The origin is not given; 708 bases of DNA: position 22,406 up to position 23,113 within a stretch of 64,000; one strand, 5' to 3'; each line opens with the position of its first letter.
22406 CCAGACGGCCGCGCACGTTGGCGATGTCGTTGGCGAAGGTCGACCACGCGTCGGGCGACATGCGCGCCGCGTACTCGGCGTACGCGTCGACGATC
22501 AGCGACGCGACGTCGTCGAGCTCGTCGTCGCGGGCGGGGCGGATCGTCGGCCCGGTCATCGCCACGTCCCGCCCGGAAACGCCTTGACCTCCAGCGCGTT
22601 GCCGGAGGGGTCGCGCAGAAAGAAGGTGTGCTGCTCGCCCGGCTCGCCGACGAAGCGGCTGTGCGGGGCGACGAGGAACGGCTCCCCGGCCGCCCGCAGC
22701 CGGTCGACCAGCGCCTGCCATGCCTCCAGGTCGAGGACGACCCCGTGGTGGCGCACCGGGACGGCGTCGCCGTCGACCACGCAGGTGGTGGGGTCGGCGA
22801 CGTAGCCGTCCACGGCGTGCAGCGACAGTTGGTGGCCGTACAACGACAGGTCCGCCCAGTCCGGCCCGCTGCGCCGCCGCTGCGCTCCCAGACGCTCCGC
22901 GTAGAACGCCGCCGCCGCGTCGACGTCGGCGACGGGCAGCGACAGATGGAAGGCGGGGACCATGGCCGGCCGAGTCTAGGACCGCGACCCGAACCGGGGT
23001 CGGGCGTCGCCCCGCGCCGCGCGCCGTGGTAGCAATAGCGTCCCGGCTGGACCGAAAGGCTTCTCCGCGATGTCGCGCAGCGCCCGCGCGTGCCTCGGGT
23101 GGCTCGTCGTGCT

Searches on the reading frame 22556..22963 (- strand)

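Call 60: search_protein_families(library=pfam, max_evalue=0.01, proteins=[window:22556-22963:-])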
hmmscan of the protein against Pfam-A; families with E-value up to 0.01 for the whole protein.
window:22556-22963:- (135 aa): 3 families
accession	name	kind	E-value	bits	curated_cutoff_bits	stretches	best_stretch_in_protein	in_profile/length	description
PF00903.31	Glyoxalase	-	5.7e-10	40.1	20.6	1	6-126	4-121/121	Glyoxalase/Bleomycin resistance protein/Dioxygenase superfamily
PF22677.2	Ble-like_N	-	8.2e-06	25.9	24.5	1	6-26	4-24/41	Bleomycin resistance protein-like N-terminal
PF18029.7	Glyoxalase_6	-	1.7e-05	25.9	23.6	1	10-126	5-105/106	Glyoxalase-like domain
